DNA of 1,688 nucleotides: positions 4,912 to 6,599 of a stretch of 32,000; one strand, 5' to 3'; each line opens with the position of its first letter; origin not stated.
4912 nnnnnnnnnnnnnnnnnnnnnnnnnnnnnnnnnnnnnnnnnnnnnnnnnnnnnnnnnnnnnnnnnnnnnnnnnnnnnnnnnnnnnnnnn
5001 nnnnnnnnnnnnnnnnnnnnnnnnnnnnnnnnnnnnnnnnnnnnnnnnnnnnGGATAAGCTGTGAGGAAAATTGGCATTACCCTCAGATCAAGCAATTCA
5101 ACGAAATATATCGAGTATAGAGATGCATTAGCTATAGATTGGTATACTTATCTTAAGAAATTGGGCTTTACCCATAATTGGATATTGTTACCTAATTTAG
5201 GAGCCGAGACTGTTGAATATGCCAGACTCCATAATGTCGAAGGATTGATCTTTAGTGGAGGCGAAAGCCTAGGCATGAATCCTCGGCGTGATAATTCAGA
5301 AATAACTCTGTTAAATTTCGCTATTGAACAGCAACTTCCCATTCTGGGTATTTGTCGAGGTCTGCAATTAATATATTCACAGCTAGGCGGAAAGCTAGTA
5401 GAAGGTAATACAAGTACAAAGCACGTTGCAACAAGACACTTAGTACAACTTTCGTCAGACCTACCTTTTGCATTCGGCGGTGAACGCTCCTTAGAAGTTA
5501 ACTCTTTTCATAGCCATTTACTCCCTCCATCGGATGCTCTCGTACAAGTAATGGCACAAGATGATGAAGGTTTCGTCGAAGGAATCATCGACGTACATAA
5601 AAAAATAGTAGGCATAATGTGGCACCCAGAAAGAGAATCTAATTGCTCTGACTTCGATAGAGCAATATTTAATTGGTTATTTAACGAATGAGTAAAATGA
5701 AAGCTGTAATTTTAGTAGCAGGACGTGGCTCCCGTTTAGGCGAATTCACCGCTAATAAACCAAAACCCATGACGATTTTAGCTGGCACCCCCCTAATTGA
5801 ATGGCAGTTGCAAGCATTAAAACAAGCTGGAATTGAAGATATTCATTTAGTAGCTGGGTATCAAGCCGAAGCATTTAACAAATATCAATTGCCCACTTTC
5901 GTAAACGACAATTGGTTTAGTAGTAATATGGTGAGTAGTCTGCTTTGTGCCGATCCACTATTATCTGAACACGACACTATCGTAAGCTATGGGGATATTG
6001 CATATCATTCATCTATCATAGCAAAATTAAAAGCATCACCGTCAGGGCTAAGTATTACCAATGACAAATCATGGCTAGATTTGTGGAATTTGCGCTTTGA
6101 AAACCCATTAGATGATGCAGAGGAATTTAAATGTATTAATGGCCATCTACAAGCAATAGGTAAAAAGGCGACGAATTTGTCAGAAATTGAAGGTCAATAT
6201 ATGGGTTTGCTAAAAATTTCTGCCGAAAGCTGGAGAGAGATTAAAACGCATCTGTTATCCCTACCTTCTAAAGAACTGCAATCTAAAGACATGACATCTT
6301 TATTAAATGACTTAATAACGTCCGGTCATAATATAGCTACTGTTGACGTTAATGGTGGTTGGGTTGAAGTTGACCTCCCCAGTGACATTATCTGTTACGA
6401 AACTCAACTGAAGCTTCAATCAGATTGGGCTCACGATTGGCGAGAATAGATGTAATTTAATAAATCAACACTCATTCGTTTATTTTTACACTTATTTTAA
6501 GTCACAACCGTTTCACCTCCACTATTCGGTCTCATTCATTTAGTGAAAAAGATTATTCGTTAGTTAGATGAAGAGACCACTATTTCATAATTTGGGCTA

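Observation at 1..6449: Full Campylobacter-type phosphoramidate (P-N) donor pathway without its methyltransferases, beside a flagellar glycosylation island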

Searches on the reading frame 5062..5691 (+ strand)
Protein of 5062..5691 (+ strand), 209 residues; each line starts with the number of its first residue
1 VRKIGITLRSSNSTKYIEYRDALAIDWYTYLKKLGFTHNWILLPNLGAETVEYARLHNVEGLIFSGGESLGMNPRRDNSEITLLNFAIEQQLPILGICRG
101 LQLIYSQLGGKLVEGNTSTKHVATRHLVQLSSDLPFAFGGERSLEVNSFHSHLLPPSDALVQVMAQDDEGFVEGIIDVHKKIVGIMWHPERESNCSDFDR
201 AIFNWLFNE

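Call 3: search_protein_families(library=pfam, proteins=[window:5062-5691:+], max_evalue=0.01)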
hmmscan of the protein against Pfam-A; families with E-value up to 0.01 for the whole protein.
window:5062-5691:+ (209 aa): 4 families
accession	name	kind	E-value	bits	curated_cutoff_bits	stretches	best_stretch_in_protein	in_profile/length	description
PF07722.19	Peptidase_C26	-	6.2e-24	85.4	20.5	1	41-190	41-219/219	Peptidase C26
PF00117.34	GATase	-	9.8e-17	61.7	22.8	1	30-194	16-176/190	Glutamine amidotransferase class-I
PF01174.25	SNO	-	6.9e-06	26.5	27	1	54-113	29-90/188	SNO glutamine amidotransferase family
PF13507.12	GATase_5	-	0.0082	15.7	27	0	35-120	26-116/260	CobB/CobQ-like glutamine amidotransferase domain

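Call 4: search_protein_families(library=ncbifam, proteins=[window:5062-5691:+], max_evalue=0.01)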
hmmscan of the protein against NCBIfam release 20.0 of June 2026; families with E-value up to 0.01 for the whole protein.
window:5062-5691:+ (209 aa): 29 families (the best 25 are shown)
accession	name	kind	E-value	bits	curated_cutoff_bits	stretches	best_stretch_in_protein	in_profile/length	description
NF045546.1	GCDPHdlase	equivalog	1.6e-24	87.1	250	1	4-197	3-187/198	gamma-glutamyl-CDP-amidate hydrolase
NF001975.0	PRK00758.1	equivalog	5.1e-14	52.3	198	1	49-192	33-166/185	GMP synthase subunit A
TIGR00888.1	guaA_Nterm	equivalog_domain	2.2e-13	50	172.15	1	50-191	33-167/188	glutamine-hydrolyzing GMP synthase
NF000848.1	PRK00074.1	equivalog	1.6e-10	40.2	400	1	53-192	36-171/512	glutamine-hydrolyzing GMP synthase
NF008471.0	PRK11366.1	equivalog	3.5e-10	39.7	266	1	67-113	83-129/254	gamma-glutamyl-gamma-aminobutyrate hydrolase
NF010081.0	PRK13566.1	equivalog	3.5e-09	35.5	645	1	82-190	591-699/729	anthranilate synthase component I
TIGR00566.1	trpG_papA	subfamily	1.4e-08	34.8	121.05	1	87-204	70-187/192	glutamine amidotransferase of anthranilate synthase or aminodeoxychorismate synthase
NF005849.0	PRK07765.1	equivalog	5.8e-08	32.3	308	1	25-191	14-175/219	aminodeoxychorismate/anthranilate synthase component II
NF005367.0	PRK06895.1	equivalog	4.7e-07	29.9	265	1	59-207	44-187/190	anthranilate synthase component II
NF011201.0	PRK14607.1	equivalog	8.3e-07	28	670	1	87-191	69-172/534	bifunctional anthranilate synthase component II/anthranilate phosphoribosyltransferase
NF006562.0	PRK09065.1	equivalog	9.9e-07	28.5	205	1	59-193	57-192/242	glutamine amidotransferase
TIGR01815.1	TrpE-clade3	equivalog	9.9e-07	27.1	739.15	1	84-190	581-687/717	anthranilate synthase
TIGR01823.1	PabB-fungal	equivalog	1.5e-06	26.8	442.55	1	89-199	84-192/742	aminodeoxychorismate synthase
NF005072.0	PRK06490.1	equivalog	3.6e-06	26.1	339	1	31-119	34-120/251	glutamine amidotransferase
TIGR01368.1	CPSaseIIsmall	equivalog_domain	7.2e-06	25.2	307.35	1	58-112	216-267/361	glutamine-hydrolyzing carbamoyl-phosphate synthase small subunit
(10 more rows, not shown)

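Call 12: search_solved_structures(query=window:5062-5691:+, max_evalue=0.001)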
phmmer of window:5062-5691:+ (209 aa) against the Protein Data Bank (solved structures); distinct sequences matched with E-value up to 0.001: 19.
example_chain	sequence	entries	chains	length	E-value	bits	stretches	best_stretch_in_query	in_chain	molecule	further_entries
6vtv_A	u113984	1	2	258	1.2e-09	41.6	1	64-204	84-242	Gamma-glutamyl-gamma-aminobutyrate hydrolase PuuD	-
3fij_A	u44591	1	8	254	3.9e-09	39.9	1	73-203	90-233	Lin1909 protein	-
7d4r_A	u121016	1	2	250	2.2e-08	37.4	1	42-193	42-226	Probable glutamine amidotransferase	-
2d7j_A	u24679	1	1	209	1e-07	35.3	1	43-191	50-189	GMP synthase [glutamine-hydrolyzing] subunit A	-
1wl8_A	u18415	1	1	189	1.1e-07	35.1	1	43-191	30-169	GMP synthase [glutamine-hydrolyzing] subunit A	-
7d53_A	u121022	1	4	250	2e-07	34.2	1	42-192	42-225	Probable glutamine amidotransferase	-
7d50_A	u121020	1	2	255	2.2e-07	34.1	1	42-192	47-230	Probable glutamine amidotransferase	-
8gr3_A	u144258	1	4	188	7.1e-07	32.5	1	50-191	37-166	GMP synthase [glutamine-hydrolyzing] subunit A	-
2lxn_A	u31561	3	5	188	3.5e-06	30.2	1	50-191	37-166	GMP synthase [glutamine-hydrolyzing] subunit A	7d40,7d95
8gr1_A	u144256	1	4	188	3.8e-06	30.1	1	50-191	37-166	GMP synthase [glutamine-hydrolyzing] subunit A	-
7yc6_A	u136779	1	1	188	5.3e-06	29.6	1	50-191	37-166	GMP synthase [glutamine-hydrolyzing] subunit A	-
7d97_A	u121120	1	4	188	5.5e-06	29.6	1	50-191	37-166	GMP synthase [glutamine-hydrolyzing] subunit A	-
2ywb_A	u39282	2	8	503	5.5e-06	29.6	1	49-191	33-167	GMP synthase [glutamine-hydrolyzing]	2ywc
7d96_A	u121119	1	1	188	1.9e-05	27.8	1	50-191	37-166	GMP synthase [glutamine-hydrolyzing] subunit A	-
4win_A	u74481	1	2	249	9e-05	25.6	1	55-119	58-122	GMP synthetase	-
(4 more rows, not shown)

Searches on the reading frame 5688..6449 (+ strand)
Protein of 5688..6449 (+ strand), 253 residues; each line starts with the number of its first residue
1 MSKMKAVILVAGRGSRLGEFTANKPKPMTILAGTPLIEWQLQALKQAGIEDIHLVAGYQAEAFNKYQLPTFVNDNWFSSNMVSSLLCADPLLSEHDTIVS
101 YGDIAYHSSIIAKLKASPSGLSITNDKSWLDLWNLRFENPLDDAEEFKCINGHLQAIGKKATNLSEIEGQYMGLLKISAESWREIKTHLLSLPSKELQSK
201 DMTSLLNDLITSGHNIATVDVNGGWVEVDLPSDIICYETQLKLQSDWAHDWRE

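Call 3: search_protein_families(library=pfam, proteins=[window:5688-6449:+], max_evalue=0.01)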
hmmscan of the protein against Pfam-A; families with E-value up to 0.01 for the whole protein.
window:5688-6449:+ (253 aa): 3 families
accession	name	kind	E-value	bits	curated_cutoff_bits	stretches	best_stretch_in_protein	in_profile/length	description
PF12804.13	NTP_transf_3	-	1.7e-14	54.8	27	1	6-114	1-107/160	MobA-like NTP transferase domain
PF00483.29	NTP_transferase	-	1.9e-08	34.6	21.2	1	5-62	1-59/245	Nucleotidyl transferase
PF01128.25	IspD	-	0.0011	19.2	27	1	5-59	2-54/221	2-C-methyl-D-erythritol 4-phosphate cytidylyltransferase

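Call 4: search_protein_families(library=ncbifam, proteins=[window:5688-6449:+], max_evalue=0.01)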
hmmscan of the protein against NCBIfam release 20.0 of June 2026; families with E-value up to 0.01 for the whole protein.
window:5688-6449:+ (253 aa): 38 families (the best 25 are shown)
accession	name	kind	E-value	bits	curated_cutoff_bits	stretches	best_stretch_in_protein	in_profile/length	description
TIGR03992.1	Arch_glmU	subfamily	1.5e-18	66.8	292.1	1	4-238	1-224/393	bifunctional sugar-1-phosphate nucleotidylyltransferase/acetyltransferase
NF041313.1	UDPGP_AglF_Halo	equivalog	3.5e-16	59.4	400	1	4-62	1-59/234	UTP--glucose-1-phosphate uridylyltransferase AglF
NF045761.1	NAMPUrTaseMurU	equivalog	8.4e-15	55.2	250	1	4-61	1-58/226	N-acetylmuramate alpha-1-phosphate uridylyltransferase MurU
NF052502.1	man1P_GTase_Rv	exception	1.3e-13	50.5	440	1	5-66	2-63/352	mannose-1-phosphate guanylyltransferase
NF041173.1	Sug_nt_acttase_Thmprot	equivalog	1.4e-11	44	600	1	4-236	1-222/405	bifunctional sugar-1-phosphate nucleotidylyltransferase/acetyltransferase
TIGR01208.1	rmlA_long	equivalog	5.2e-11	42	320.25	1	5-63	1-60/353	glucose-1-phosphate thymidylyltransferase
TIGR02623.1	G1P_cyt_trans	equivalog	1.1e-09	38.1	300.25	1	4-77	1-74/255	glucose-1-phosphate cytidylyltransferase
NF010935.0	PRK14355.1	equivalog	1.4e-09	37.1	718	1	1-65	1-62/459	bifunctional UDP-N-acetylglucosamine diphosphorylase/glucosamine-1-phosphate N-acetyltransferase GlmU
NF045665.1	NTPtran_DVU1551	equivalog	2.1e-09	36.9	315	1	4-88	1-83/359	DVU_1551 family NTP transferase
NF041135.1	IPPtranDIPPsyn_Thcocales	equivalog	1.2e-08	34.3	580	1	4-234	1-210/419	bifunctional L-myo-inositol-1-phosphate cytidylyltransferase/CDP-L-myo-inositol myo-inositolphosphotransferase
NF049965.1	GlMnHpPGnyltfHddC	equivalog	5.3e-08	32.8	300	1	4-71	1-68/221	D-glycero-D-manno-heptose 1-phosphate guanosyltransferase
TIGR01173.1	glmU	equivalog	5.6e-08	32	366.85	1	4-104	1-102/452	bifunctional UDP-N-acetylglucosamine diphosphorylase/glucosamine-1-phosphate N-acetyltransferase GlmU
TIGR01099.1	galU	equivalog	1.7e-07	31.1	326.8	1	4-65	2-63/261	UTP--glucose-1-phosphate uridylyltransferase GalU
NF010933.0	PRK14353.1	equivalog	7e-07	28.2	505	1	3-73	5-72/453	bifunctional UDP-N-acetylglucosamine diphosphorylase/glucosamine-1-phosphate N-acetyltransferase GlmU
NF010937.0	PRK14357.1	equivalog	7.9e-07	28.3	658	1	4-109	1-104/448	bifunctional UDP-N-acetylglucosamine diphosphorylase/glucosamine-1-phosphate N-acetyltransferase GlmU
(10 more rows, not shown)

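Call 13: search_solved_structures(query=window:5688-6449:+, max_evalue=0.001)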
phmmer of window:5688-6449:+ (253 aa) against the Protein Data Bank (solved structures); distinct sequences matched with E-value up to 0.001: 23.
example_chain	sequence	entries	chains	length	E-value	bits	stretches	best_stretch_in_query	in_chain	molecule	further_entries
1jyk_A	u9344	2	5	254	3e-11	46.7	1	3-87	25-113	CTP:phosphocholine Cytidylyltransferase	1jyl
8hhd_A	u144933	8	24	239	2.4e-10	43.7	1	2-63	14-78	Nucleotidyl transferase | N-acetylmuramate alpha-1-phosphate uridylyltransferase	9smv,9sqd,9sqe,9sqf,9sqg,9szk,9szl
2ggo_A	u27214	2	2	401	5.8e-09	39.2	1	4-67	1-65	401aa long hypothetical glucose-1-phosphate thymidylyltransferase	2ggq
5z09_A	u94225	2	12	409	1.6e-08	37.8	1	4-65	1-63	Dual sugar-1-phosphate nucleotidylyltransferase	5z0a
4y7t_A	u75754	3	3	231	2.6e-08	37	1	4-54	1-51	Nucleotidyl transferase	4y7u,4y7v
7x8j_A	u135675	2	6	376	3e-08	36.9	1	4-65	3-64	Mannose-1-phosphate guanylyltransferase 1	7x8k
8yre_D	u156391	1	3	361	4.9e-08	36.1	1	4-65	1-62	Mannose-1-phosphate guanylyltransferase 1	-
7whr_B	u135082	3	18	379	8.4e-08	35.4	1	4-65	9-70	Nucleotidyl transferase family protein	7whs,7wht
1tzf_A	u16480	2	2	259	4.6e-07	33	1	4-76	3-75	Glucose-1-phosphate cytidylyltransferase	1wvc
7d72_K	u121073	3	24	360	1.7e-06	31.1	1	4-65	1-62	Mannose-1-phosphate guanyltransferase beta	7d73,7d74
9mh4_A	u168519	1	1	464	1.3e-05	28.2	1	2-117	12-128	Bifunctional protein GlmU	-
3fww_A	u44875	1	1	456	1.4e-05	28.1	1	2-108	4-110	Bifunctional protein glmU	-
4fce_A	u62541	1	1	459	1.4e-05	28.1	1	2-108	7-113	Bifunctional protein GlmU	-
6pd1_A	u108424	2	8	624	2.2e-05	27.5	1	5-111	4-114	Nucleotidyl transferase/aminotransferase, class V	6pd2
2v0h_A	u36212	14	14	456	2.8e-05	27.1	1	4-106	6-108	BIFUNCTIONAL PROTEIN GLMU | GLUCOSAMINE-1-PHOSPHATE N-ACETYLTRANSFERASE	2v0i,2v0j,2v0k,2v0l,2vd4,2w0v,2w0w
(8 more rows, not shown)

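Call 24: find_encoding_contigs(protein=window:5688-6449:+, flank=10000, max_places=3)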
Protein window:5688-6449:+ (253 aa): no gene with exactly this product is on record in the collection.
